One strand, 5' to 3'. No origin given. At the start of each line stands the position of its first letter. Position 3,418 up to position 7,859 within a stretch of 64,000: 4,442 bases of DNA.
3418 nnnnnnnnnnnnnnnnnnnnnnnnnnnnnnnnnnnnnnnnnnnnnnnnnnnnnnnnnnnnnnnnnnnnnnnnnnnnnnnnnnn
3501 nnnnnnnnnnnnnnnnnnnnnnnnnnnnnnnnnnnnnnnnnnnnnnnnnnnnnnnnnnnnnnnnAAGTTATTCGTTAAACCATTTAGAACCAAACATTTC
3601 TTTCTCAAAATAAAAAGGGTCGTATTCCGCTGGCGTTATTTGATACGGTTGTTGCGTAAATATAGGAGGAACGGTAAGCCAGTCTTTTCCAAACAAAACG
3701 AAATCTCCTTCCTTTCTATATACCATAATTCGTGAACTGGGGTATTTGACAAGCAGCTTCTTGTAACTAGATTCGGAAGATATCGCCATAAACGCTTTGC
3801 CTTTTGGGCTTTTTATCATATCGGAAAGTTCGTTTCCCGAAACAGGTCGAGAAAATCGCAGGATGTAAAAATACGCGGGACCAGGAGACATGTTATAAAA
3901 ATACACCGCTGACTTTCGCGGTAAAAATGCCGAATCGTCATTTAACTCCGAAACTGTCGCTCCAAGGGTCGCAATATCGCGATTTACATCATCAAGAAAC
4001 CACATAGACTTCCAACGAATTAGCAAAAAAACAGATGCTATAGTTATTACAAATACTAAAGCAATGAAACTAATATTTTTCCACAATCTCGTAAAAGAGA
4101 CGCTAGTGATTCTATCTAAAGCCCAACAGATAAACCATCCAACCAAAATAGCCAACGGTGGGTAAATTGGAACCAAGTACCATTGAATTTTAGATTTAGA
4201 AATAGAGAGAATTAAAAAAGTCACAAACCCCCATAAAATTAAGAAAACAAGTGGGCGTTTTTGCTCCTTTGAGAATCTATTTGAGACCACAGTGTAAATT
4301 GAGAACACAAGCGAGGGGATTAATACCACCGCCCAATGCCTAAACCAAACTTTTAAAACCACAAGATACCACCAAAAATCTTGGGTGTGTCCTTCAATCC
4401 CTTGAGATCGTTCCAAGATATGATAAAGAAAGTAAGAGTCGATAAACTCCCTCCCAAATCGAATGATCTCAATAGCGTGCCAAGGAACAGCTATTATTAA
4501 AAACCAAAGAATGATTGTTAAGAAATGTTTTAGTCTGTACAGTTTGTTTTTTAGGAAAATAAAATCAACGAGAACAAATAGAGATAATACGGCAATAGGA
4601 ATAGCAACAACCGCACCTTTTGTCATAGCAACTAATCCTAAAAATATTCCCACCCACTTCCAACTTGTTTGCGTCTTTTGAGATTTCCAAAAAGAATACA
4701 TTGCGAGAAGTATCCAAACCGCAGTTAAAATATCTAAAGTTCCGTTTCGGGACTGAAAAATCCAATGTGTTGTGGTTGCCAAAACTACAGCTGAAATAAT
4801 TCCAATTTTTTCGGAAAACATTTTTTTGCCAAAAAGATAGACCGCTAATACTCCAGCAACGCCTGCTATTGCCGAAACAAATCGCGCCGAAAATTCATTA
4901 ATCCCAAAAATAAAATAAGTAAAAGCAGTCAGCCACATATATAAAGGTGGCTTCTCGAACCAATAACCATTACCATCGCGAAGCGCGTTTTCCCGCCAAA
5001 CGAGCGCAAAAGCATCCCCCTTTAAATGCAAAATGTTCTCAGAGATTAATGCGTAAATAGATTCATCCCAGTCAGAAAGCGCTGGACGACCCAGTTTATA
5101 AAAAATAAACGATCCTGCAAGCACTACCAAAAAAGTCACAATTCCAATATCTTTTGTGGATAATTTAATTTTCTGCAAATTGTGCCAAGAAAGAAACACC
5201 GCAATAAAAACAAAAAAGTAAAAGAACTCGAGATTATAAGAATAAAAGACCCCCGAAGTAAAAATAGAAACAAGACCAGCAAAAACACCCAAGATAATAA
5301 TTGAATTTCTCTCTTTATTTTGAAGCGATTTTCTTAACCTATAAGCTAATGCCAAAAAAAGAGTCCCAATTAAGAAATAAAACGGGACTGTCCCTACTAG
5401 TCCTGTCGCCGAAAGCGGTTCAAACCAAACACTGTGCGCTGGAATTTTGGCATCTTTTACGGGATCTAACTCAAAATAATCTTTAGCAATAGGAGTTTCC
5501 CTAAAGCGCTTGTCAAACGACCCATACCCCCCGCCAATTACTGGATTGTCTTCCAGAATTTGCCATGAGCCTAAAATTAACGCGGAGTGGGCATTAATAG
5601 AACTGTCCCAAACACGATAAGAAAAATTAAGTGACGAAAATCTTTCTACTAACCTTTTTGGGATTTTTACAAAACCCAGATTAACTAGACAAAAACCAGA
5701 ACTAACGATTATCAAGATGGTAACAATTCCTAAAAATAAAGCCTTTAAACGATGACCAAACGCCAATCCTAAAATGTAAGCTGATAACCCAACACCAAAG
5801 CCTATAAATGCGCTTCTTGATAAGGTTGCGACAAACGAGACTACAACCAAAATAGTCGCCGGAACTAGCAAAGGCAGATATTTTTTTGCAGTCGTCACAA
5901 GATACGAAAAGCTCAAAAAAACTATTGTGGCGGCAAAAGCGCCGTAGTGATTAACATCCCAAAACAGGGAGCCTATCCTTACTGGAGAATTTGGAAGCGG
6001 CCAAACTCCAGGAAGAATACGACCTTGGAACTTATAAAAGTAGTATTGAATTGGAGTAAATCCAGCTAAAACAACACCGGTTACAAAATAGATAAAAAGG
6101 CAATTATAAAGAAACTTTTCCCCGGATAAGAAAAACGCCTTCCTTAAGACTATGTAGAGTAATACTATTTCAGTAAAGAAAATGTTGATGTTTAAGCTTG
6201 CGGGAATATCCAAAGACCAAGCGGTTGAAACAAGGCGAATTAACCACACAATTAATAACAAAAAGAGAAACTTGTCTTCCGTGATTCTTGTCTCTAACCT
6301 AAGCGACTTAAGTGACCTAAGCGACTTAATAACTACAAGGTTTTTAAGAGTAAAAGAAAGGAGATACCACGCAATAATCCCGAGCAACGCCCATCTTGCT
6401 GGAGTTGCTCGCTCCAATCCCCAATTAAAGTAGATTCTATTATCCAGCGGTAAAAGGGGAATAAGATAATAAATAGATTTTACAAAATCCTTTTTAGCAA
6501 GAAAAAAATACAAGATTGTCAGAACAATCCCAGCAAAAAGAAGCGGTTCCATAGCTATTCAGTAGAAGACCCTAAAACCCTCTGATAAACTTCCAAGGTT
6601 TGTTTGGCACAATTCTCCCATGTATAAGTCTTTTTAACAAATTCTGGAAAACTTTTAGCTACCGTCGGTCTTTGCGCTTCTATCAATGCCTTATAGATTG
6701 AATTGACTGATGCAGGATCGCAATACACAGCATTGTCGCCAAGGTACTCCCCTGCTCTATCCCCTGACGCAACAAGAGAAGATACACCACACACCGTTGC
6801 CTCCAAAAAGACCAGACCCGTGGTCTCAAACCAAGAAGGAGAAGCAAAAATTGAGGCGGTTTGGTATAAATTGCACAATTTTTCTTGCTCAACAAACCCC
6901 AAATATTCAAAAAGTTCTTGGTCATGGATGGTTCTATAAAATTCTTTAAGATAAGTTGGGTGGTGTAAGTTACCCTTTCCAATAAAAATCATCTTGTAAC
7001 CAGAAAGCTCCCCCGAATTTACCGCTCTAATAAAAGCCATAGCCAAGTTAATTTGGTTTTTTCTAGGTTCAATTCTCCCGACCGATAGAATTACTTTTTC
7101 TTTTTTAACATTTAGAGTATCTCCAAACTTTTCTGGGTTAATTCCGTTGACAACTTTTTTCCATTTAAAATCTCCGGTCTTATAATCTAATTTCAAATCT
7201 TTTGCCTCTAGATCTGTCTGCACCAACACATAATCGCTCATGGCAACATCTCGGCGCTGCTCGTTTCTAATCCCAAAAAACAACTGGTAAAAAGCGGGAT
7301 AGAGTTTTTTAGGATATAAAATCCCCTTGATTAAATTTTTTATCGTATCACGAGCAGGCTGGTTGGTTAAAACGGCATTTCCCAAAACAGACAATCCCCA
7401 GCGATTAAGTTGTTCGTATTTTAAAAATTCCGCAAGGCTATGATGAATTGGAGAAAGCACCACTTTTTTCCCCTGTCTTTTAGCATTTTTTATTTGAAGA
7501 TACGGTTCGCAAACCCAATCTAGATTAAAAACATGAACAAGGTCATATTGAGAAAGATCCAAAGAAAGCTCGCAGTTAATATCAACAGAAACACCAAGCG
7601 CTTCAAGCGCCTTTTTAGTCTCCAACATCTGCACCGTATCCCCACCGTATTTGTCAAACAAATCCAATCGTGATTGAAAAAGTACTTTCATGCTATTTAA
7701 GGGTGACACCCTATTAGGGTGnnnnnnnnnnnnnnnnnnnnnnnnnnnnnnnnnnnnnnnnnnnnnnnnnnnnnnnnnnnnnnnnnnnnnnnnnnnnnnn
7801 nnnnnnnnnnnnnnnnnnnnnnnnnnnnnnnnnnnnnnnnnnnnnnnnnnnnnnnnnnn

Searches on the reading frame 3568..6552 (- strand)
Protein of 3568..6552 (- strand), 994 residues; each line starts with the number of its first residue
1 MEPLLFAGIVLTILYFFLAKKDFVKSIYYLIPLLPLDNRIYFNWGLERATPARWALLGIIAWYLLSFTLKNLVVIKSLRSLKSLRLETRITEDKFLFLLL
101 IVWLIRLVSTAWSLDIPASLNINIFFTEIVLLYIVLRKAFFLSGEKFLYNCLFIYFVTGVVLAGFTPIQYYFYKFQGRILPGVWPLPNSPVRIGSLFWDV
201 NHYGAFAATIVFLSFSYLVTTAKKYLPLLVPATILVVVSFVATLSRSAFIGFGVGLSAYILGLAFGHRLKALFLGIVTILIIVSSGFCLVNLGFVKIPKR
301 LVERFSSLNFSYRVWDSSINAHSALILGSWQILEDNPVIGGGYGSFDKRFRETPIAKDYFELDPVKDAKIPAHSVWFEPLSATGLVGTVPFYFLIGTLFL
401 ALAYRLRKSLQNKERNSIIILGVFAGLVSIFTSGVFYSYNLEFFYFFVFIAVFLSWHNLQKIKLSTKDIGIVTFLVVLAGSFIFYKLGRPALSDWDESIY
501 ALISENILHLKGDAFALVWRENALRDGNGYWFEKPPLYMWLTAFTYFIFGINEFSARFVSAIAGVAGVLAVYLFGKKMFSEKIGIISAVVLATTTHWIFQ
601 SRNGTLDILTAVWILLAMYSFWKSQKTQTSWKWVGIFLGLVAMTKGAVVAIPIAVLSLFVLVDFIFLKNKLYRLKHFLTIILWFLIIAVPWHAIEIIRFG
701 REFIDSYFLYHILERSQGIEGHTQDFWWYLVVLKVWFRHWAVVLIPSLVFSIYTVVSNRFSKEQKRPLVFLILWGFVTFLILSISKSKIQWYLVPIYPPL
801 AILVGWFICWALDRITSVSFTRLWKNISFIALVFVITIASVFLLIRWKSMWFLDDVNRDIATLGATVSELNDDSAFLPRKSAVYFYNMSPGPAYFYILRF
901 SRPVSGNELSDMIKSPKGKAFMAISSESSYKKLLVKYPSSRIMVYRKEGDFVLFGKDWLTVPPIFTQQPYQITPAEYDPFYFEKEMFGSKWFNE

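Call 35: search_protein_families(library=pfam, proteins=[window:3568-6552:-], max_evalue=0.0001)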
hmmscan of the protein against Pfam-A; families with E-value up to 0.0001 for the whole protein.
window:3568-6552:- (994 aa): 3 families
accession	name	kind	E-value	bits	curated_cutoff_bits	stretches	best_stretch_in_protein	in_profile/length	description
PF13231.12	PMT_2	-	9.6e-18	65.3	26.1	1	534-691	2-157/160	Dolichyl-phosphate-mannose-protein mannosyltransferase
PF02366.24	PMT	-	9.9e-15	55.2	22.7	1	518-691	46-230/245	Dolichyl-phosphate-mannose-protein mannosyltransferase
PF04932.20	Wzy_C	-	7.3e-13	49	31.7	1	232-391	2-148/149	O-Antigen ligase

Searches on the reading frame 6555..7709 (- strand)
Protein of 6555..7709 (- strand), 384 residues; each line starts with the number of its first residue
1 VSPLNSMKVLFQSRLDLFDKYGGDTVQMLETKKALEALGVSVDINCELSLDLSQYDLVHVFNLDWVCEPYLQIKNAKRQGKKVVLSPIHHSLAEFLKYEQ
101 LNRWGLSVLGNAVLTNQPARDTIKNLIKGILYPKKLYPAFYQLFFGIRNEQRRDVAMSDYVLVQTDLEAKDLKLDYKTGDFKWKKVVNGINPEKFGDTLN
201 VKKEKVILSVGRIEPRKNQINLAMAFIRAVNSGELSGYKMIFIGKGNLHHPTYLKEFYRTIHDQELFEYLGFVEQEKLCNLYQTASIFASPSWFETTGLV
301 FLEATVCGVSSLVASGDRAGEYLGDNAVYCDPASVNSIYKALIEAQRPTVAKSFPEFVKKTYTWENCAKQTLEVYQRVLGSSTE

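Call 35: search_protein_families(library=pfam, proteins=[window:6555-7709:-], max_evalue=0.0001)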
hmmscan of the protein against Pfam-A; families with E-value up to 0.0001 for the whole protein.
window:6555-7709:- (384 aa): 2 families
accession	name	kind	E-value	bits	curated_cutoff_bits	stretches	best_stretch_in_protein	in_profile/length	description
PF00534.26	Glycos_transf_1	-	2.5e-17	63.4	26.4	1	194-344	5-154/172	Glycosyl transferases group 1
PF13692.12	Glyco_trans_1_4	-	1.2e-15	58.4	27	1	204-344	1-138/142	Glycosyl transferases group 1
